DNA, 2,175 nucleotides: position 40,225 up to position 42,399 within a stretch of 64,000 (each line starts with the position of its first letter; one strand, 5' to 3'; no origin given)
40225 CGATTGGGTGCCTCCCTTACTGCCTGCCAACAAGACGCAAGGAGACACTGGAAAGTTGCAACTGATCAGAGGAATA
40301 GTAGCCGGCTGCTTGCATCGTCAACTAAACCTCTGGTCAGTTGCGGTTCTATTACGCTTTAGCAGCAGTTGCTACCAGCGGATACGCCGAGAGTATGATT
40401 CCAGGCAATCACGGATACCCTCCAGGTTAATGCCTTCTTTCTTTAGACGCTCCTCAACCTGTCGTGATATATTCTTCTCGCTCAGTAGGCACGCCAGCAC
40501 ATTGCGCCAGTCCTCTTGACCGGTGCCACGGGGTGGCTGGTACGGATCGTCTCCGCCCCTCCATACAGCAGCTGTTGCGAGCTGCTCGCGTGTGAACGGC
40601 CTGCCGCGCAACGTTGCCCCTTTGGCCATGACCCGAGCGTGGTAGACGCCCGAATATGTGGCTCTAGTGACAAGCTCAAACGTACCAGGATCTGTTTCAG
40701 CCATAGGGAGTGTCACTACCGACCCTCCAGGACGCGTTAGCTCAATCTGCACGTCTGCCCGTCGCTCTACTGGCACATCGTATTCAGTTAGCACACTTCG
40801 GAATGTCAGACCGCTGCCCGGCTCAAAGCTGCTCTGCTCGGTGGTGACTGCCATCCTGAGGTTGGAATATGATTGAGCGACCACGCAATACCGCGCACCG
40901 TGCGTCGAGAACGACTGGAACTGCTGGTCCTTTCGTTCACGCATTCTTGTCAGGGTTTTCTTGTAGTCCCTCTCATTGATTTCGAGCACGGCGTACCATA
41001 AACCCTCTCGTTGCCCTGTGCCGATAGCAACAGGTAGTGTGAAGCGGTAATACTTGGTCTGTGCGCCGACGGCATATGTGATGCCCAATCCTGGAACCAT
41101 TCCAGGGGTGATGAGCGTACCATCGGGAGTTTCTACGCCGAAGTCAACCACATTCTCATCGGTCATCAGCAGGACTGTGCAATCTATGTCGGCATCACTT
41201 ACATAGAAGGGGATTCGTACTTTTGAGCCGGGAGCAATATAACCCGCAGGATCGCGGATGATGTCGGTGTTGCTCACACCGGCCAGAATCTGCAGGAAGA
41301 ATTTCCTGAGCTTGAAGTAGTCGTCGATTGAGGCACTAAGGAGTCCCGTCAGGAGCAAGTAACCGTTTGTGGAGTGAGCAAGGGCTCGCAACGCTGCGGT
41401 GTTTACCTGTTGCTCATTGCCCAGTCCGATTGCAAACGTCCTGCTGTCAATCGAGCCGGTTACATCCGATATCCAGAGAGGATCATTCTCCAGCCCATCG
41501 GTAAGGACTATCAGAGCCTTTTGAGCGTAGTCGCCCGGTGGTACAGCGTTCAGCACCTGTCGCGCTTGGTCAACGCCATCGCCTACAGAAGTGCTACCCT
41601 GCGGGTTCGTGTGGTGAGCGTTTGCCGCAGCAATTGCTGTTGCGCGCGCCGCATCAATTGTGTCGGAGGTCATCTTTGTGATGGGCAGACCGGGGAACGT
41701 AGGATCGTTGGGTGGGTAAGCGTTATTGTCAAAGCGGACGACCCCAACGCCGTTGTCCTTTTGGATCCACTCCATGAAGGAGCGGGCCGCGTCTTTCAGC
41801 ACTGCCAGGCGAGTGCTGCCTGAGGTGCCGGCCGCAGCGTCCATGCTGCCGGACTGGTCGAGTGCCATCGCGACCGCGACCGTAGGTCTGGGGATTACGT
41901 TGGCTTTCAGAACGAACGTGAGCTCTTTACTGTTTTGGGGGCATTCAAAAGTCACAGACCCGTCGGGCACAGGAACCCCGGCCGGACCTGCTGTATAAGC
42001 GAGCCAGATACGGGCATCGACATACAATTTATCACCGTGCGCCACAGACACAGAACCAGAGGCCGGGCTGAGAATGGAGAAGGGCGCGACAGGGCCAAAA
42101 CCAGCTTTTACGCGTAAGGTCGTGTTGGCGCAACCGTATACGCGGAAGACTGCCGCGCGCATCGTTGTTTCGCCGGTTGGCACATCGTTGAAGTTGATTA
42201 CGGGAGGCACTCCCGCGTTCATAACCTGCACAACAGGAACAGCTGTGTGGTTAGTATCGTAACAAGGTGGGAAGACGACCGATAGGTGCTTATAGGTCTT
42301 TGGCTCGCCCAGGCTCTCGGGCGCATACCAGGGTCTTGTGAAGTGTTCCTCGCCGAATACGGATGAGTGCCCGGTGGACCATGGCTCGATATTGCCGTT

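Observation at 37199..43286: Tyrosinase-vWA fusion (frameshifted) in an operon-like cluster with an 851-aa alpha/beta-hydrolase and a coupled small gene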

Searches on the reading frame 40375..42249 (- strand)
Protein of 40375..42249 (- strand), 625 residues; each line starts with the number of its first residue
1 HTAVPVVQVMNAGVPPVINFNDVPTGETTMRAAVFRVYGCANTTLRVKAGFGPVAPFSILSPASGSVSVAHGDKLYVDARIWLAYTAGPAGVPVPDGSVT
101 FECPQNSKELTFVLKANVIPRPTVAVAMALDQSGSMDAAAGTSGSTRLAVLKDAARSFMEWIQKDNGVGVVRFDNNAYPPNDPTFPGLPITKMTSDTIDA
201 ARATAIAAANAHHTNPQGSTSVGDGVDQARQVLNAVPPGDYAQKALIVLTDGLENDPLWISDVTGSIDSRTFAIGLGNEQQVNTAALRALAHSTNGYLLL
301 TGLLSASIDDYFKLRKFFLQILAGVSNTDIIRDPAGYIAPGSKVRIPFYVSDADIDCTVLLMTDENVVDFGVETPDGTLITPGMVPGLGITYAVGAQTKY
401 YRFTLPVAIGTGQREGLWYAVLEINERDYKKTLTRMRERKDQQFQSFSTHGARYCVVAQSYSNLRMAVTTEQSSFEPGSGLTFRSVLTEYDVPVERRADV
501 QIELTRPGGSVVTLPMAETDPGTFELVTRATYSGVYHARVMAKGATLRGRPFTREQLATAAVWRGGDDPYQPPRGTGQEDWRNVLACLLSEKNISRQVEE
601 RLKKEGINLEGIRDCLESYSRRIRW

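Call 84: search_protein_representatives(protein=window:40375-42249:-)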
Query: 625 residues. Proteins with E-value up to 0.001 (for the whole library): 1581; up to 1e-10: 1028; up to 1e-30: 414. The best 150 are listed.
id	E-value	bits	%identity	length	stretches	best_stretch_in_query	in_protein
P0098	3.0e-237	805.4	59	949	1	1-618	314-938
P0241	2.5e-178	610.8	70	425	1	229-623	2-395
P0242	6.2e-168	576.5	51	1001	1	8-601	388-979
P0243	2.2e-165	568.1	49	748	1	4-618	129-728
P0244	3.3e-158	544.4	49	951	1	3-621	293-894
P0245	7.4e-156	536.6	48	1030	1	11-623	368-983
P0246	1.8e-149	515.5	47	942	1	17-617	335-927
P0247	9.0e-148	509.9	48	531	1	99-620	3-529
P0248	7.8e-142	490.3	46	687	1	18-569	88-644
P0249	2.1e-141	488.9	46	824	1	7-619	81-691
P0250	4.8e-140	484.4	46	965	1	17-574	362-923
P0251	7.2e-138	477.2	44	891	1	18-623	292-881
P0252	7.4e-134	464.0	44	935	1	15-617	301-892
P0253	8.9e-134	463.7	44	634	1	15-617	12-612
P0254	1.4e-132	459.7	44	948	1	16-618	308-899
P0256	6.4e-129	447.7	44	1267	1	14-622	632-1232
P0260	5.6e-126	437.9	44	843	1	18-620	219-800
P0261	2.5e-124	432.5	43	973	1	18-621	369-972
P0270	9.8e-119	414.0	41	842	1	16-621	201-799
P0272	3.0e-117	409.1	41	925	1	15-617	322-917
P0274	1.2e-116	407.1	43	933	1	17-573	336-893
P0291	2.3e-106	373.1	38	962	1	15-620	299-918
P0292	1.3e-105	370.7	36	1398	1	17-621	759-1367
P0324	9.1e-92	325.0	38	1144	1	15-622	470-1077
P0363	2.0e-76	274.3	35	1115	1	15-570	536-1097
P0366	3.5e-76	273.5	37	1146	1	15-575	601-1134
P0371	1.6e-75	271.3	34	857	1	16-562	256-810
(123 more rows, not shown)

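Call 88: search_protein_families(library=pfam, max_evalue=0.001, proteins=[P0256, P0324, P0252, P0245, P0260, P0272, P0274, P0366, P0371, P0249])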
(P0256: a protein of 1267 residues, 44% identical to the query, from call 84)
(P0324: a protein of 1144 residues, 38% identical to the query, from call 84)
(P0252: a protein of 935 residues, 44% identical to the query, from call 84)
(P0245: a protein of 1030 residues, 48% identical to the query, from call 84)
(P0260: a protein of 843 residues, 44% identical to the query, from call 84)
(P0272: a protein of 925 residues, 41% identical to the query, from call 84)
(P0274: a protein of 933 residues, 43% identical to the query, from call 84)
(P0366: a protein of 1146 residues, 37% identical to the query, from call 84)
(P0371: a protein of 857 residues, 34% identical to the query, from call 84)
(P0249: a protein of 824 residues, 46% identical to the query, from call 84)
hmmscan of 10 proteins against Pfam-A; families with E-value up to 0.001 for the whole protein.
P0256 (1267 aa): 5 families
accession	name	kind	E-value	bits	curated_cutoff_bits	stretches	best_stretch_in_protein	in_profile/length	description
PF00082.27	Peptidase_S8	-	1.8e-39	136.2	21.8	1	302-599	2-274/288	Subtilase family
PF13620.12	CarboxypepD_reg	-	4.2e-06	27.5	32.3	0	11-82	5-75/82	Carboxypeptidase regulatory-like domain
PF22148.1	Fervidolysin_NPro-like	-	5.6e-06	27.1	21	0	193-264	15-81/81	Fervidolysin N-terminal prodomain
PF00092.34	VWA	-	0.00013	22.7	23.8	1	743-903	2-153/174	von Willebrand factor type A domain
PF09430.16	EMC7_beta-sandw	-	0.00074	20.1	26.6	0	21-81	8-64/122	ER membrane protein complex subunit 7, beta-sandwich domain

P0324 (1144 aa): 4 families
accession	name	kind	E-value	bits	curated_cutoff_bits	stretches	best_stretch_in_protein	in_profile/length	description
PF17990.7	LodA_N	-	4e-58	197.4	26.3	1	6-205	1-213/213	L-Lysine epsilon oxidase N-terminal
PF18417.6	LodA_C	-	2.9e-18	66.4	25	1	306-416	19-145/149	L-lysine epsilon oxidase C-terminal domain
PF13519.12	VWA_2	-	8.3e-08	33.3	27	1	588-704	1-107/107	von Willebrand factor type A domain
PF00092.34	VWA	-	1.2e-07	32.6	23.8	1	588-740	2-152/174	von Willebrand factor type A domain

P0252 (935 aa): 3 families
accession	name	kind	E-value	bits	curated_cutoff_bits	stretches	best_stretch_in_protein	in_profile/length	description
PF09471.16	Peptidase_M64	-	5.5e-40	137.8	26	2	14-228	3-207/302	IgA Peptidase M64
PF00092.34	VWA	-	4.8e-09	37.1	23.8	1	411-570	2-153/174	von Willebrand factor type A domain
PF13519.12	VWA_2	-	1.6e-07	32.3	27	1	411-528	1-107/107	von Willebrand factor type A domain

P0245 (1030 aa): 3 families
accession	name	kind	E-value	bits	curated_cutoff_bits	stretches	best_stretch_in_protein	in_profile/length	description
PF00246.29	Peptidase_M14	-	8e-46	157.4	21.6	1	12-331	4-263/286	Zinc carboxypeptidase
PF13519.12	VWA_2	-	4.7e-09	37.3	27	1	488-613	1-106/107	von Willebrand factor type A domain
PF00092.34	VWA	-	0.00025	21.8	23.8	1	488-653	2-152/174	von Willebrand factor type A domain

P0260 (843 aa): 2 families
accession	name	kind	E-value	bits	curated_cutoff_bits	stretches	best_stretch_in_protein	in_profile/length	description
PF01186.22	Lysyl_oxidase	-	3.6e-16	59.8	20.4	1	40-200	50-196/204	Lysyl oxidase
PF13519.12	VWA_2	-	8.2e-10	39.7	27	1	329-443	1-106/107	von Willebrand factor type A domain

P0272 (925 aa): 3 families
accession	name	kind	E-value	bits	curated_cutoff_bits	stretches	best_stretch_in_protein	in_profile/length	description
PF13385.13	Laminin_G_3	-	2.7e-12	47.5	27.6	1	198-306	70-151/151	Concanavalin A-like lectin/glucanases superfamily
PF13519.12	VWA_2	-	7.8e-09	36.6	27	1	438-552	3-107/107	von Willebrand factor type A domain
PF00092.34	VWA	-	8.2e-07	29.8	23.8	1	437-591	3-152/174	von Willebrand factor type A domain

P0274 (933 aa): 2 families
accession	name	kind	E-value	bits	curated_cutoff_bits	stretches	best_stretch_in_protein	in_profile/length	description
PF00092.34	VWA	-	5.3e-05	24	23.8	1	452-612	4-155/174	von Willebrand factor type A domain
PF13519.12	VWA_2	-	5.7e-05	24.1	27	1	452-569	3-106/107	von Willebrand factor type A domain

P0366 (1146 aa): 3 families
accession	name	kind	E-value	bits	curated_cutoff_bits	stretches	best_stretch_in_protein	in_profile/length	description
PF14353.12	CpXC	-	2.3e-23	82.9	25.4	1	37-165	1-121/121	CpXC protein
PF13519.12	VWA_2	-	1.5e-06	29.2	27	1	710-826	1-106/107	von Willebrand factor type A domain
PF00092.34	VWA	-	0.00014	22.6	23.8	1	712-865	4-151/174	von Willebrand factor type A domain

P0371 (857 aa): 3 families
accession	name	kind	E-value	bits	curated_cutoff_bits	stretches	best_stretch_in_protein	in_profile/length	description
PF13519.12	VWA_2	-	4.6e-16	59.8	27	1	373-499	3-107/107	von Willebrand factor type A domain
PF00092.34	VWA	-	8.5e-12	46.1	23.8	1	373-527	4-144/174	von Willebrand factor type A domain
PF00082.27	Peptidase_S8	-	4.4e-08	33.2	21.8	1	67-217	136-271/288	Subtilase family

P0249 (824 aa): 2 families
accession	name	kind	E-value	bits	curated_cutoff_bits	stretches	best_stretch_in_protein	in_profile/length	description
PF00092.34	VWA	-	2.4e-06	28.3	23.8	1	200-357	4-146/174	von Willebrand factor type A domain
PF13519.12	VWA_2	-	1.6e-05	25.9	27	1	199-324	2-106/107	von Willebrand factor type A domain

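Call 106: search_protein_families(library=pfam, max_evalue=0.001, proteins=[P0292, P0363, P0291, P0261, P0270])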
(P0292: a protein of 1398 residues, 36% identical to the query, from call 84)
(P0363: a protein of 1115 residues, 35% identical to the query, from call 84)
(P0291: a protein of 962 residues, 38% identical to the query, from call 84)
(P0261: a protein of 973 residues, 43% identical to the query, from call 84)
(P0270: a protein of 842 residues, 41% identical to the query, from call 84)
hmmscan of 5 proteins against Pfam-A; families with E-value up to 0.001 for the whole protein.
P0292 (1398 aa): 5 families
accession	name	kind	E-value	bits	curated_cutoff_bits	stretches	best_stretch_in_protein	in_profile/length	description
PF00082.27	Peptidase_S8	-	5.4e-27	95.3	21.8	1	322-738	3-288/288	Subtilase family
PF13519.12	VWA_2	-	5.6e-08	33.8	27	1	868-992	1-107/107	von Willebrand factor type A domain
PF00092.34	VWA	-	3.5e-07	31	23.8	1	868-1030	2-151/174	von Willebrand factor type A domain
PF22148.1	Fervidolysin_NPro-like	-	8.5e-07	29.7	21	1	198-274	10-81/81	Fervidolysin N-terminal prodomain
PF16470.10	S8_pro-domain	-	9.9e-05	23.3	25.5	1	210-272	4-69/79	Peptidase S8 pro-domain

P0363 (1115 aa): 3 families
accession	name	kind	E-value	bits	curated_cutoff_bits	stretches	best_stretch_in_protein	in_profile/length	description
PF17990.7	LodA_N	-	7.5e-51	173.6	26.3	2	8-100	1-82/213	L-Lysine epsilon oxidase N-terminal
PF18417.6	LodA_C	-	4e-22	79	25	1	340-454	14-137/149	L-lysine epsilon oxidase C-terminal domain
PF13519.12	VWA_2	-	1.7e-11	45.1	27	1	653-773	1-106/107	von Willebrand factor type A domain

P0291 (962 aa): 3 families
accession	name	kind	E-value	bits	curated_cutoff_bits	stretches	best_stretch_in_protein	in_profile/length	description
PF09471.16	Peptidase_M64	-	2.9e-36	125.6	26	2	14-226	3-206/302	IgA Peptidase M64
PF13519.12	VWA_2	-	2.6e-09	38.1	27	1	414-531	3-107/107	von Willebrand factor type A domain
PF00092.34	VWA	-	3.5e-09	37.6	23.8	1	414-574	4-155/174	von Willebrand factor type A domain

P0261 (973 aa): 3 families
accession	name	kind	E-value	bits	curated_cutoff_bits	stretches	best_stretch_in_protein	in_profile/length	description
PF00246.29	Peptidase_M14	-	2.5e-48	165.6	21.6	1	10-341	2-281/286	Zinc carboxypeptidase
PF00092.34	VWA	-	1e-05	26.3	23.8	1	479-639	3-154/174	von Willebrand factor type A domain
PF13519.12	VWA_2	-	0.00012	23.1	27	1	479-598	2-107/107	von Willebrand factor type A domain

P0270 (842 aa): 4 families
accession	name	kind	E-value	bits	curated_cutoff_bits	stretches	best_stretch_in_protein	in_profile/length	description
PF01186.22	Lysyl_oxidase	-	5.9e-23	82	20.4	1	34-187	50-199/204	Lysyl oxidase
PF13519.12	VWA_2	-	2.4e-05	25.4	27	1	314-428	1-106/107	von Willebrand factor type A domain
PF13115.11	YtkA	-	0.00043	21.3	25.9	1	653-720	15-84/85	YtkA-like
PF00092.34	VWA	-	0.00045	20.9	23.8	1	351-472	34-152/174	von Willebrand factor type A domain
